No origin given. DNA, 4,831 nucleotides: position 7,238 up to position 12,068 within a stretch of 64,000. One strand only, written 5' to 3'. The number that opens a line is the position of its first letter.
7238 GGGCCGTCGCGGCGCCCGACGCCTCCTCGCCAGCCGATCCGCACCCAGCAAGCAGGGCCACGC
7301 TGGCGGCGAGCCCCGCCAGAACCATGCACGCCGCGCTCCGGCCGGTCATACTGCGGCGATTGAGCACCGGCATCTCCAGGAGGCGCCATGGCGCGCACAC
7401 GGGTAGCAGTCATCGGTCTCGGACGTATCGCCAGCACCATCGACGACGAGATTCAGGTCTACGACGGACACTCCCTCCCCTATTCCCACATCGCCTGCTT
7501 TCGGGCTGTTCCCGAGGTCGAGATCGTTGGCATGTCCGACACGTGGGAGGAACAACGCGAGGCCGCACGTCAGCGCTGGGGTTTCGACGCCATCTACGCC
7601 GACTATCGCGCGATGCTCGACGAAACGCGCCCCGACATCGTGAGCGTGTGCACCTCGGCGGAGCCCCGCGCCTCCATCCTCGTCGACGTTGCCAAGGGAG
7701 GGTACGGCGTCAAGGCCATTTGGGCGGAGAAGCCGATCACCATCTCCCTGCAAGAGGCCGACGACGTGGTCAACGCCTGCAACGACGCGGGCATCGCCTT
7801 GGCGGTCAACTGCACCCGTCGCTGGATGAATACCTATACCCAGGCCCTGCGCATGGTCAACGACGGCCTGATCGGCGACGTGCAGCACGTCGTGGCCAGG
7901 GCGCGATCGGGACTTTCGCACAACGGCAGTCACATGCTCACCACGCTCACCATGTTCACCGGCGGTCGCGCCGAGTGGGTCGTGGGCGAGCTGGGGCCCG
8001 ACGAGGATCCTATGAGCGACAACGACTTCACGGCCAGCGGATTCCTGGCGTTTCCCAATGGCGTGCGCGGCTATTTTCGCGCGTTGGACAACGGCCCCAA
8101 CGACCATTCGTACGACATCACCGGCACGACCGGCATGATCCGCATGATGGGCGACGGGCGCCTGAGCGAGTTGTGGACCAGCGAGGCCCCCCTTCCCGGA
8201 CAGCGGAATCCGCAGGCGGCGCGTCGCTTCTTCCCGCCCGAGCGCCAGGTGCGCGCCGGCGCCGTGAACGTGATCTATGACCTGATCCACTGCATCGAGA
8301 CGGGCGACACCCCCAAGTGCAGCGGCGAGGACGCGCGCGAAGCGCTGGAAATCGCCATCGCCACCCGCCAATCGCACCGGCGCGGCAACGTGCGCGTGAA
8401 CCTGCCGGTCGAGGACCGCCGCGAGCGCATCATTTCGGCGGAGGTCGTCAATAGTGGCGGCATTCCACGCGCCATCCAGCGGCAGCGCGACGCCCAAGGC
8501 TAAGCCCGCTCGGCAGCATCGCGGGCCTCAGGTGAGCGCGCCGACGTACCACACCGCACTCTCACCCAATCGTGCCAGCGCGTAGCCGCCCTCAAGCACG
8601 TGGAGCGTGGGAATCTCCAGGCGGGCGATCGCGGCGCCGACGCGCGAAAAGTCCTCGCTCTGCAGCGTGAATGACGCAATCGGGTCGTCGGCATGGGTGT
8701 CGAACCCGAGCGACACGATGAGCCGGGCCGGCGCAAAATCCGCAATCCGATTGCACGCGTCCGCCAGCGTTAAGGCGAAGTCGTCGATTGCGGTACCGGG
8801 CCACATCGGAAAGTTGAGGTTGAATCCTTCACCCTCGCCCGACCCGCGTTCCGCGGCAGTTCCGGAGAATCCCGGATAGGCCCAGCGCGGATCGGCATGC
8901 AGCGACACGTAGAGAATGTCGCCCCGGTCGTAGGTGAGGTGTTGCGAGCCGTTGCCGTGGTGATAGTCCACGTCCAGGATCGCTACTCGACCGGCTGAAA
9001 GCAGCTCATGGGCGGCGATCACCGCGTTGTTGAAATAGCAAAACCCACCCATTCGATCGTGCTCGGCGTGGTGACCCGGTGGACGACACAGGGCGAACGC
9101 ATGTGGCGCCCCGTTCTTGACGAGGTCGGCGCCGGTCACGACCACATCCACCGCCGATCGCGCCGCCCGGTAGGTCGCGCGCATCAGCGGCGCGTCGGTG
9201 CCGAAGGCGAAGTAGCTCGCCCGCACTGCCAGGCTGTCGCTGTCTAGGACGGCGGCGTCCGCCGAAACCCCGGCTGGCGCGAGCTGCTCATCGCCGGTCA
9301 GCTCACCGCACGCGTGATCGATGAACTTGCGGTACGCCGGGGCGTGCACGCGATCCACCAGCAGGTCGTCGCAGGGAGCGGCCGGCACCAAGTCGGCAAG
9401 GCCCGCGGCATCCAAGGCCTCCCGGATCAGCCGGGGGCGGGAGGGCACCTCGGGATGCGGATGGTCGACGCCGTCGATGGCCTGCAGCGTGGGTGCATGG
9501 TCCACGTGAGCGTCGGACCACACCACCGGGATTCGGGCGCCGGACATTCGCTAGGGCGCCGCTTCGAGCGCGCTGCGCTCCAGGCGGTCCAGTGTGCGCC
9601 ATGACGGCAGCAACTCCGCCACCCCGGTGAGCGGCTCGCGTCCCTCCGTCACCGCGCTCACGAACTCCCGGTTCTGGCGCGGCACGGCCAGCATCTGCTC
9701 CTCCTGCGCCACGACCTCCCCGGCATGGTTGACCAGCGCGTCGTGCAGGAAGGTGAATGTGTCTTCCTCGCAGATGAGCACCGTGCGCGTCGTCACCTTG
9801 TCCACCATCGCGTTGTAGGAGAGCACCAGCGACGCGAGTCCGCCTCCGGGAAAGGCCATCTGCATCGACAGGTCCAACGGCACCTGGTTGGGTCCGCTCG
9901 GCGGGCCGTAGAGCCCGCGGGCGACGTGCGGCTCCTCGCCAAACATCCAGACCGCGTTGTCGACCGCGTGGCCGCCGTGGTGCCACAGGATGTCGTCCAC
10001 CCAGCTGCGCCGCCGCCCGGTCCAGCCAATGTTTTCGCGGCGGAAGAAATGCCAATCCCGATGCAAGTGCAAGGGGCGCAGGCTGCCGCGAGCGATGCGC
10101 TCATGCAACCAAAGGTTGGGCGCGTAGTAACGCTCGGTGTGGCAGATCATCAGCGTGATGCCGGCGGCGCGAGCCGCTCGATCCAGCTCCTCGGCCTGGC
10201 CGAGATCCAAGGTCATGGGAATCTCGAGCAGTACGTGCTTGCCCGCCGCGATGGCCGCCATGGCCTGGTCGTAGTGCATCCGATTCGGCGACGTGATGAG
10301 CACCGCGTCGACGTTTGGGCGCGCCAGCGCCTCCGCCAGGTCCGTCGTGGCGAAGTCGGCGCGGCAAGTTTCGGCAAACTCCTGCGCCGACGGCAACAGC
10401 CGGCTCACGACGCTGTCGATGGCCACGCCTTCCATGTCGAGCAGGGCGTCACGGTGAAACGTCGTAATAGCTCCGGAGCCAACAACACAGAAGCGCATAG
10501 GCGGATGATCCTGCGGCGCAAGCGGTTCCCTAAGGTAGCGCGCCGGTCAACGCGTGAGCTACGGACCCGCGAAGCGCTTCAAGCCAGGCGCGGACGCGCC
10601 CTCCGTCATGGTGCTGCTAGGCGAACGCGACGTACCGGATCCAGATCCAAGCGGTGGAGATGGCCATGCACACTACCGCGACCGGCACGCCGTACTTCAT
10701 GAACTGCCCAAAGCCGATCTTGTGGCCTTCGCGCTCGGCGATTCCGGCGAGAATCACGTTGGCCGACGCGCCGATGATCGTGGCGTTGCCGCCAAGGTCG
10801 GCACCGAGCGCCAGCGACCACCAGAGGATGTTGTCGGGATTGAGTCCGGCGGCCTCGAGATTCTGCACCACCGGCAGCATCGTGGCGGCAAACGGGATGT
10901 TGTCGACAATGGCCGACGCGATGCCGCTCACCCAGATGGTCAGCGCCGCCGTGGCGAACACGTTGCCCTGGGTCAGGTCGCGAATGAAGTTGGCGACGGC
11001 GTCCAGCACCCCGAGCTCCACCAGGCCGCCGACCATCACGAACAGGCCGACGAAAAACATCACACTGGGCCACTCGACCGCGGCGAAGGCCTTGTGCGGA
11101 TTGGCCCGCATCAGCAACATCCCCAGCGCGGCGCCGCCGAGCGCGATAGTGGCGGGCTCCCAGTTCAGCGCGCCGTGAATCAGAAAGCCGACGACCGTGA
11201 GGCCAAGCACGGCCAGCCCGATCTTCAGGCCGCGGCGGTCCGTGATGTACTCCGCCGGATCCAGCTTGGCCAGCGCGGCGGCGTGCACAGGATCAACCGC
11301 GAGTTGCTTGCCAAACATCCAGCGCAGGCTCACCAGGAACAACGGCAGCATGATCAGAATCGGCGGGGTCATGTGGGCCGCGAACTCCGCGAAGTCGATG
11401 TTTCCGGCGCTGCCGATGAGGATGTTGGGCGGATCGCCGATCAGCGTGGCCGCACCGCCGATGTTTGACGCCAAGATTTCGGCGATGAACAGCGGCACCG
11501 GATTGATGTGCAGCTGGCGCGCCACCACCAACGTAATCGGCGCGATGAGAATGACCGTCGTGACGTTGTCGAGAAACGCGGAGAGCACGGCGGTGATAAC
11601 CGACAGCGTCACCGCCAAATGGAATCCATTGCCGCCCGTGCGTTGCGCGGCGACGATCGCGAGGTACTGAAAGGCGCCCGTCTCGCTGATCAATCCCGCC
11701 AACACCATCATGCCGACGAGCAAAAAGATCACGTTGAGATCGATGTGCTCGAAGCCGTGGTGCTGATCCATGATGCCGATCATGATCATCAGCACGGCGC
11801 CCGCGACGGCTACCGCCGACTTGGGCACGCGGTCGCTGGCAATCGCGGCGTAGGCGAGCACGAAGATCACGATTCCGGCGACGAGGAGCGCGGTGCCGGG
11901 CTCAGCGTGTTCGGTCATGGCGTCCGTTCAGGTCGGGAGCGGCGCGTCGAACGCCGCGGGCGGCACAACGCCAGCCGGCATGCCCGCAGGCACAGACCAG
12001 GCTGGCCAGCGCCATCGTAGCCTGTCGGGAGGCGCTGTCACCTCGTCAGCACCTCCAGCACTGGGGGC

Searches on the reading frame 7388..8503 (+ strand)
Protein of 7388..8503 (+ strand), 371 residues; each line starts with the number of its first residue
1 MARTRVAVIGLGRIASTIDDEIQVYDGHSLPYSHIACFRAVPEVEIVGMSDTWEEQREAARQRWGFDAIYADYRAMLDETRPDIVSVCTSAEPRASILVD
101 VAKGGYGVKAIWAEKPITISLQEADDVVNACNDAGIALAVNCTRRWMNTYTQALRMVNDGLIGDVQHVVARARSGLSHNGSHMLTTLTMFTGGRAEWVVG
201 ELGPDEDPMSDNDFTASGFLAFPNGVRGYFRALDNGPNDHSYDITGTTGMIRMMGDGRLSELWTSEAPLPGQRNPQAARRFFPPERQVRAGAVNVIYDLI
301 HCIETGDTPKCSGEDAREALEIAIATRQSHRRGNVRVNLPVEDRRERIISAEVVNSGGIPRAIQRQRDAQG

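Call 63: search_protein_families(library=pfam, proteins=[window:7388-8503:+], max_evalue=0.001)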
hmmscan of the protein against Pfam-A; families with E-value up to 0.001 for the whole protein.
window:7388-8503:+ (371 aa): 3 families
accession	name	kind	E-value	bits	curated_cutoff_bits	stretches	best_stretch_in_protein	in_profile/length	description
PF01408.29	GFO_IDH_MocA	-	2.7e-14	54.3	24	1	5-141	2-119/120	Oxidoreductase family, NAD-binding Rossmann fold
PF22725.1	GFO_IDH_MocA_C3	-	4.8e-09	36.7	27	1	177-252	47-124/124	GFO/IDH/MocA C-terminal domain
PF02894.22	GFO_IDH_MocA_C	-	8e-06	26.2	22.9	1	176-338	43-217/218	Oxidoreductase family, C-terminal alpha/beta domain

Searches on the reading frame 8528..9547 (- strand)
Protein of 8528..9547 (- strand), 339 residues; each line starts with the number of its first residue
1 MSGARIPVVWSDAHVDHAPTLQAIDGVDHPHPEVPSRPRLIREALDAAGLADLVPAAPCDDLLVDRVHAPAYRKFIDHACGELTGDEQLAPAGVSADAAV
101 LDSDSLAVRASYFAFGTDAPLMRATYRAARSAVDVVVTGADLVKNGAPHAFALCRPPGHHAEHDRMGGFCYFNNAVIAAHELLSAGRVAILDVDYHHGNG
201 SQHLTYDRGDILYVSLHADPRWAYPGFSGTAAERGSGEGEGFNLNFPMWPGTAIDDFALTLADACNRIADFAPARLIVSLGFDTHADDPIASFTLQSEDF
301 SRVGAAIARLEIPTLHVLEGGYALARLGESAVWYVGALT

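Call 8: search_protein_families(library=pfam, proteins=[window:8528-9547:-], max_evalue=0.001)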
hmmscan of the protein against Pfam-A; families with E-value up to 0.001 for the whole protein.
window:8528-9547:- (339 aa): 1 family
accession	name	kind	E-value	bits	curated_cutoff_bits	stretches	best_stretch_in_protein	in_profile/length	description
PF00850.24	Hist_deacetyl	-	8.8e-70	235.8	27.9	1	31-335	1-295/298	Histone deacetylase domain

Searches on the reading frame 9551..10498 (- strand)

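Call 8: search_protein_families(library=pfam, proteins=[window:9551-10498:-], max_evalue=0.001)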
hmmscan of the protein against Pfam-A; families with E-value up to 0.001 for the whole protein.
window:9551-10498:- (315 aa): 4 families
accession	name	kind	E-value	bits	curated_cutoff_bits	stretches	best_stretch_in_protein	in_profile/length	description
PF19858.4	OxRdtase_C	-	4.7e-29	101.3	26.3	1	150-308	1-161/163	Bacterial oxidoreductases, C-terminal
PF01408.29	GFO_IDH_MocA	-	1.1e-24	87.9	24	1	1-118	1-118/120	Oxidoreductase family, NAD-binding Rossmann fold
PF22725.1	GFO_IDH_MocA_C3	-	1.1e-07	32.3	27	1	133-247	6-122/124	GFO/IDH/MocA C-terminal domain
PF02894.22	GFO_IDH_MocA_C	-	0.00024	21.4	22.9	1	143-228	15-103/218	Oxidoreductase family, C-terminal alpha/beta domain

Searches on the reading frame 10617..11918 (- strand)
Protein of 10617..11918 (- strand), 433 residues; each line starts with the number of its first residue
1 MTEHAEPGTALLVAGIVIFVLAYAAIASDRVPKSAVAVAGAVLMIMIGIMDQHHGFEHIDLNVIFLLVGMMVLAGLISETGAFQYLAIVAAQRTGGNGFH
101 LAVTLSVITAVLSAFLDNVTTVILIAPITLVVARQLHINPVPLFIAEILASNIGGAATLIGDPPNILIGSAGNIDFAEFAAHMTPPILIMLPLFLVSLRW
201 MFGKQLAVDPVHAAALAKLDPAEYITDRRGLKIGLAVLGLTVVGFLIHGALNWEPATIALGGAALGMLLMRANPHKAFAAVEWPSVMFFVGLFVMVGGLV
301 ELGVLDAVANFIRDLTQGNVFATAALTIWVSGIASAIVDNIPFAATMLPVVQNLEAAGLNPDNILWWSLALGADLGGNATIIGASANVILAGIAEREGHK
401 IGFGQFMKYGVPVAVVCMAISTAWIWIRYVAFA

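Call 8: search_protein_families(library=pfam, proteins=[window:10617-11918:-], max_evalue=0.001)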
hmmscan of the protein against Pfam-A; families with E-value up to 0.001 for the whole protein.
window:10617-11918:- (433 aa): 2 families
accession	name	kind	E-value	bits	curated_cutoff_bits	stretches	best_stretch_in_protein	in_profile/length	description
PF03600.22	CitMHS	-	3e-91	306.5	31.9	2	23-372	1-336/336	Citrate transporter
PF02040.21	ArsB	-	9.7e-23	81.6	22.2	1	34-425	23-421/423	Arsenical pump membrane protein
